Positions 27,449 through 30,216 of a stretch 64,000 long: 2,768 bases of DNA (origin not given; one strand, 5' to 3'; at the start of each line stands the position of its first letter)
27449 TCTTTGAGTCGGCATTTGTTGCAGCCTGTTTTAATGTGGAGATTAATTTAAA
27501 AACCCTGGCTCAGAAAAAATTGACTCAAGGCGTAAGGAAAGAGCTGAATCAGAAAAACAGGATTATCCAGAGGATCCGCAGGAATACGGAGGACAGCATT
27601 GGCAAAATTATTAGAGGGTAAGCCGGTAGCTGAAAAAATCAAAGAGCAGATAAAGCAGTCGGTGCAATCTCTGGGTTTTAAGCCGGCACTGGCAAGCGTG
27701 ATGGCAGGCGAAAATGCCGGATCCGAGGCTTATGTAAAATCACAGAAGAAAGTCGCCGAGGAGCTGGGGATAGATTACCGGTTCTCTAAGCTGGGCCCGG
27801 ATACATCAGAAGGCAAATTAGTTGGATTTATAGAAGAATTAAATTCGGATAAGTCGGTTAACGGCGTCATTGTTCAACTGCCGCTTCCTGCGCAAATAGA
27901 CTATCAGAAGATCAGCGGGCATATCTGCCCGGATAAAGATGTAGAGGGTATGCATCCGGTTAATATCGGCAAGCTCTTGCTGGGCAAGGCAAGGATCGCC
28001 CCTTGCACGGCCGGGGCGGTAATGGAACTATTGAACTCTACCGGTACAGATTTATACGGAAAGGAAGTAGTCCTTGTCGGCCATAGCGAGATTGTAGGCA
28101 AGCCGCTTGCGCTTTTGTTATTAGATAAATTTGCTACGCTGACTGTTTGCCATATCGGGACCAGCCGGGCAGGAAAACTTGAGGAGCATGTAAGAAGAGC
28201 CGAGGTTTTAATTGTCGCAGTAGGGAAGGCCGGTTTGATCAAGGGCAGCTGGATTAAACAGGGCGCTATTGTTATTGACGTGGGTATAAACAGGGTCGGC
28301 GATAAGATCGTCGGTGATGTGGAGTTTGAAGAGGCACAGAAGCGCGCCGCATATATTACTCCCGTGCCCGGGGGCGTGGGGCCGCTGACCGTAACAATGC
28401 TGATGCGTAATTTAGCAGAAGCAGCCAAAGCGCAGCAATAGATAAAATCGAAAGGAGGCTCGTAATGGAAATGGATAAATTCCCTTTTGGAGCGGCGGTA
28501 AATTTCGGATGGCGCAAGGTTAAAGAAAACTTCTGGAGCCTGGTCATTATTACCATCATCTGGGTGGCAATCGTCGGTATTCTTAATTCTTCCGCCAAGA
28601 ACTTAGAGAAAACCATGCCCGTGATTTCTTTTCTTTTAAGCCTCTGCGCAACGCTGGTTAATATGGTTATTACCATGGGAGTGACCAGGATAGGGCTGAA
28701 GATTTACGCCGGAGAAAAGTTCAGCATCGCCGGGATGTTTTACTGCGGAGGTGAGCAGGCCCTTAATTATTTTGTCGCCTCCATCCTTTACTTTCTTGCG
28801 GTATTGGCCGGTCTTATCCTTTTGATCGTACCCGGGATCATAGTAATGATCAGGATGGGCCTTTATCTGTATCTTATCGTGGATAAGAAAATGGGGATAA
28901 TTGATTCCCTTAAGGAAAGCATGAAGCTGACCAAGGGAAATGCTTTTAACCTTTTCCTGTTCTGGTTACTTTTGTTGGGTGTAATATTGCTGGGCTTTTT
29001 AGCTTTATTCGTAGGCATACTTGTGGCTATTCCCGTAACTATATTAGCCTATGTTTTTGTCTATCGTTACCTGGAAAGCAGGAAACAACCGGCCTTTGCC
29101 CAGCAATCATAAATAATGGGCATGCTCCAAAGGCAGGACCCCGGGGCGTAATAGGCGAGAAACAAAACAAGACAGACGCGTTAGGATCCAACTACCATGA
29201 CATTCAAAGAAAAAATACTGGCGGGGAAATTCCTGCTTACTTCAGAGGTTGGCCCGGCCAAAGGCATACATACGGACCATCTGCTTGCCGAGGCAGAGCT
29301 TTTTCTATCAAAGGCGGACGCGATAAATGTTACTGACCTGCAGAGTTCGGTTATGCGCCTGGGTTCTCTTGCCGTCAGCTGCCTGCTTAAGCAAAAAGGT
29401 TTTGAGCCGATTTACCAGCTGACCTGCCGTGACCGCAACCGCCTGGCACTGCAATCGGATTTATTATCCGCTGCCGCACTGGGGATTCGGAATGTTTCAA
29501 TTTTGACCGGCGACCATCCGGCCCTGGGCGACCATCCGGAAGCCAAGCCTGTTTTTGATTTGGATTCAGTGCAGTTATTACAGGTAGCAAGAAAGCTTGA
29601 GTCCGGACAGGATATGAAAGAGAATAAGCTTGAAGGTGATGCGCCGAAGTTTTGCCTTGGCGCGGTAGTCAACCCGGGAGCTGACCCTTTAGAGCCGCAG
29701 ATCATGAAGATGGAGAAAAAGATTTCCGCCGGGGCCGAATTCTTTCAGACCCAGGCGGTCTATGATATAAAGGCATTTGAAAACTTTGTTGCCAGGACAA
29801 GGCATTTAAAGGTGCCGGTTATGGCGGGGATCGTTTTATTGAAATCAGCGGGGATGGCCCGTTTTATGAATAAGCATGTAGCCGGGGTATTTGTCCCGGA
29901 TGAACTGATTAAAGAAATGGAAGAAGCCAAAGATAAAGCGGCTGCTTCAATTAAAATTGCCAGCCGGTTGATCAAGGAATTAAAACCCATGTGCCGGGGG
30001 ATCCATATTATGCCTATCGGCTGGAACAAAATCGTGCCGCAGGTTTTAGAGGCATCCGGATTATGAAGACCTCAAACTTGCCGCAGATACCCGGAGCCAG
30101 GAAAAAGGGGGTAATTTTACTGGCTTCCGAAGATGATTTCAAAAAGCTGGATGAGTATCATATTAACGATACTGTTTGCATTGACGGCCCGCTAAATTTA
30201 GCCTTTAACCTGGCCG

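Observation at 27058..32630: Compact C1 / Wood-Ljungdahl methyl-branch cluster ending in an acetyl-CoA synthase with an unusual N-terminal extension and no adjacent CODH/CFeSP genes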

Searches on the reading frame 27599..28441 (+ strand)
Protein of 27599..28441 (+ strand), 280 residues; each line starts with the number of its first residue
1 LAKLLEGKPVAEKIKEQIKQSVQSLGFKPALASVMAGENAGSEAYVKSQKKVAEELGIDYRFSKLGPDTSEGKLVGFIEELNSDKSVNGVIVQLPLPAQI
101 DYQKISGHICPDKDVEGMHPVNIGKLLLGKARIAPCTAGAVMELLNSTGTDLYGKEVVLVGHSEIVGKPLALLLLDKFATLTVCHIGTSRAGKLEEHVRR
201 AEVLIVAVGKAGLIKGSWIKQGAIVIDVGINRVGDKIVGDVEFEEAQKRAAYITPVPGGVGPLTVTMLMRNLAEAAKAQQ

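Call 3: search_protein_families(library=pfam, proteins=[window:27599-28441:+], max_evalue=0.01)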
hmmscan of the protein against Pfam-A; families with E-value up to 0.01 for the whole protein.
window:27599-28441:+ (280 aa): 2 families
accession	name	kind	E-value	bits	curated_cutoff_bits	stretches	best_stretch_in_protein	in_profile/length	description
PF02882.25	THF_DHG_CYH_C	-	4.2e-63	211.9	27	1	119-279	1-159/160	Tetrahydrofolate dehydrogenase/cyclohydrolase, NAD(P)-binding domain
PF00763.28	THF_DHG_CYH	-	4.3e-32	111.2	32.8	1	5-116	1-115/115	Tetrahydrofolate dehydrogenase/cyclohydrolase, catalytic domain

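Call 4: search_protein_families(library=ncbifam, proteins=[window:27599-28441:+], max_evalue=0.01)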
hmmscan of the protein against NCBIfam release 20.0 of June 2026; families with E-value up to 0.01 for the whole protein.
window:27599-28441:+ (280 aa): 30 families (the best 25 are shown)
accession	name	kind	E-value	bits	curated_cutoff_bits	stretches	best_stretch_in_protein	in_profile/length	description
NF008058.0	PRK10792.1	equivalog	3.8e-95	318.2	355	1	2-278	3-281/285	bifunctional methylenetetrahydrofolate dehydrogenase/methenyltetrahydrofolate cyclohydrolase FolD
NF010787.0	PRK14191.1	equivalog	1.1e-89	300.4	423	1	3-280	2-281/285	bifunctional methylenetetrahydrofolate dehydrogenase/methenyltetrahydrofolate cyclohydrolase FolD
NF010785.0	PRK14188.1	subfamily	5.6e-86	288.2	396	1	1-279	2-289/297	bifunctional methylenetetrahydrofolate dehydrogenase/methenyltetrahydrofolate cyclohydrolase FolD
NF010786.0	PRK14189.1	subfamily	6.8e-86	287.9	421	1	2-277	3-279/285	bifunctional methylenetetrahydrofolate dehydrogenase/methenyltetrahydrofolate cyclohydrolase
NF010770.0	PRK14173.1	equivalog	1.5e-84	283.6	411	1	2-279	3-281/287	bifunctional 5,10-methylene-tetrahydrofolate dehydrogenase/ 5,10-methylene-tetrahydrofolate cyclohydrolase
NF010769.0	PRK14172.1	equivalog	6.3e-84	281.5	392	1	1-275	1-276/278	bifunctional 5,10-methylene-tetrahydrofolate dehydrogenase/ 5,10-methylene-tetrahydrofolate cyclohydrolase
NF010780.0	PRK14183.1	equivalog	3.3e-83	279.2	480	1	3-279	2-280/283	bifunctional 5,10-methylene-tetrahydrofolate dehydrogenase/ 5,10-methylene-tetrahydrofolate cyclohydrolase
NF010773.0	PRK14176.1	equivalog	4e-83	279.1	437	1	3-278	9-285/287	bifunctional 5,10-methylene-tetrahydrofolate dehydrogenase/ 5,10-methylene-tetrahydrofolate cyclohydrolase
NF010783.0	PRK14186.1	equivalog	8.6e-82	274.6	333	1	1-274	1-280/297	bifunctional methylenetetrahydrofolate dehydrogenase/methenyltetrahydrofolate cyclohydrolase FolD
NF010775.0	PRK14178.1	equivalog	2e-81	273.3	465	1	4-279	2-274/279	bifunctional methylenetetrahydrofolate dehydrogenase/methenyltetrahydrofolate cyclohydrolase FolD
NF010764.0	PRK14167.1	subfamily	3.7e-81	272.6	477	1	1-279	1-289/297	bifunctional 5,10-methylene-tetrahydrofolate dehydrogenase/ 5,10-methylene-tetrahydrofolate cyclohydrolase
NF010776.0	PRK14179.1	equivalog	5.6e-81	271.8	445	1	1-277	1-279/284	bifunctional methylenetetrahydrofolate dehydrogenase/methenyltetrahydrofolate cyclohydrolase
NF010790.0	PRK14194.1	equivalog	8.5e-81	271.5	508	1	2-280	4-286/301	bifunctional methylenetetrahydrofolate dehydrogenase/methenyltetrahydrofolate cyclohydrolase FolD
NF010763.0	PRK14166.1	equivalog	1.4e-78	263.9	501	1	4-278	3-279/282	bifunctional 5,10-methylene-tetrahydrofolate dehydrogenase/ 5,10-methylene-tetrahydrofolate cyclohydrolase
NF010781.0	PRK14184.1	equivalog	2.1e-78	263.3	438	1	3-278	2-282/286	bifunctional 5,10-methylene-tetrahydrofolate dehydrogenase/ 5,10-methylene-tetrahydrofolate cyclohydrolase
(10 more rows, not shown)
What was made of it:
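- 27599..28441 (+): folD, bifunctional methylene-THF dehydrogenase/cyclohydrolase (280 aa, TTG start, 23-nt overlap with fchA). Pfam THF_DHG_CYH plus THF_DHG_CYH_C (calls 3, 4).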

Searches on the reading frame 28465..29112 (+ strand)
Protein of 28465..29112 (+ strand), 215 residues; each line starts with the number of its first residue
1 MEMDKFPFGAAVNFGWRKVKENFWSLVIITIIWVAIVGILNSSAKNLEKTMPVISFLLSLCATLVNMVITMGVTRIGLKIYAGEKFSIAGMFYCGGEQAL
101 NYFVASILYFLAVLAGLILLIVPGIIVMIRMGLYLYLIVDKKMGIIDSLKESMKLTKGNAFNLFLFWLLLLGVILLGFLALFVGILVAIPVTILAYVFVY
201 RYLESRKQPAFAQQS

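Call 3: search_protein_families(library=pfam, proteins=[window:28465-29112:+], max_evalue=0.01)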
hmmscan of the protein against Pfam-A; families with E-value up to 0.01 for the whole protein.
window:28465-29112:+ (215 aa): 3 families
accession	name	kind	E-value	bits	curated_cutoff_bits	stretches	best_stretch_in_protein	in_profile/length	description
PF06161.16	DUF975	-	1.3e-06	28.9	34.8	1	54-207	101-243/243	Protein of unknown function (DUF975)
PF10110.14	GPDPase_memb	-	8.8e-06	25.1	29.6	1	113-188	166-239/321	Membrane domain of glycerophosphoryl diester phosphodiesterase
PF06790.16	UPF0259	-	9.6e-06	26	31.4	1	108-195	139-224/248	Uncharacterised protein family (UPF0259)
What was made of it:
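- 28465..29112 (+): DUF975/YciC-like polytopic membrane protein (215 aa). It occupies a variable slot and is not a conserved part of the C1 module. Weak Pfam DUF975, GPDPase_memb and UPF0259 hits below the gathering score (call 3).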

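Call 4: search_protein_families(library=ncbifam, proteins=[window:28465-29112:+], max_evalue=0.01)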
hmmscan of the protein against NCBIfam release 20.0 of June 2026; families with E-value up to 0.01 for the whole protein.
window:28465-29112:+ (215 aa): 2 families
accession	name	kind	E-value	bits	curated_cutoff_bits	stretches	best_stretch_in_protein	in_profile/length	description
NF002774.0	PRK02868.1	equivalog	8.6e-06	25.6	227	1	65-182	92-211/248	YciC family protein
NF041043.1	BPSS1780_fam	subfamily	0.002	17.4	90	0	4-65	166-232/247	BPSS1780 family membrane protein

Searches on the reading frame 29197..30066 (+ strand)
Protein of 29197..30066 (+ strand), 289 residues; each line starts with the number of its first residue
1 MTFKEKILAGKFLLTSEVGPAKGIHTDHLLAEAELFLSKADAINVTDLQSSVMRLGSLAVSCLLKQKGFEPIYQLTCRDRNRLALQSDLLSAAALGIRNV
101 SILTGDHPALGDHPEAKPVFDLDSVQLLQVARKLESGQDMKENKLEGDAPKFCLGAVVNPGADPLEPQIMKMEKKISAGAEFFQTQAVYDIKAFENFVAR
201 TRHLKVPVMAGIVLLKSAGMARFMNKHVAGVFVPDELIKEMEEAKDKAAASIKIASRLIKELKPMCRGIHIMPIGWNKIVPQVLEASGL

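Call 3: search_protein_families(library=pfam, proteins=[window:29197-30066:+], max_evalue=0.01)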
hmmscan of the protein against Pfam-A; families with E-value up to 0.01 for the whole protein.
window:29197-30066:+ (289 aa): 1 family
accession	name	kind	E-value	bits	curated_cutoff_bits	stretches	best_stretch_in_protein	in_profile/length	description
PF02219.23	MTHFR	-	5.3e-34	118.3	24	1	5-288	4-287/287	Methylenetetrahydrofolate reductase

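Call 4: search_protein_families(library=ncbifam, proteins=[window:29197-30066:+], max_evalue=0.01)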
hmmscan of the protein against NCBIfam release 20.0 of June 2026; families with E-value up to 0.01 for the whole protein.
window:29197-30066:+ (289 aa): 4 families
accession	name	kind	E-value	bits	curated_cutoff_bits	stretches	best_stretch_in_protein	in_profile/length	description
NF006396.0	PRK08645.1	equivalog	6.7e-70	235.9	453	1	3-273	314-587/611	bifunctional homocysteine S-methyltransferase/methylenetetrahydrofolate reductase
TIGR00676.1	fadh2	equivalog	1.9e-21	76.6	293.7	1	34-285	23-272/275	methylenetetrahydrofolate reductase [NAD(P)H]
TIGR00677.1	fadh2_euk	equivalog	9.9e-14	51.3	310.05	1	60-288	51-276/281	methylenetetrahydrofolate reductase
NF006950.0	PRK09432.1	equivalog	1.2e-05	24.8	382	1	62-249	76-247/296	methylenetetrahydrofolate reductase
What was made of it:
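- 29197..30066 (+): metF, methylene-THF reductase (289 aa, full length). No metV found in the window. The best NCBIfam match is the MTHFR half of PRK08645 (calls 3, 4).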
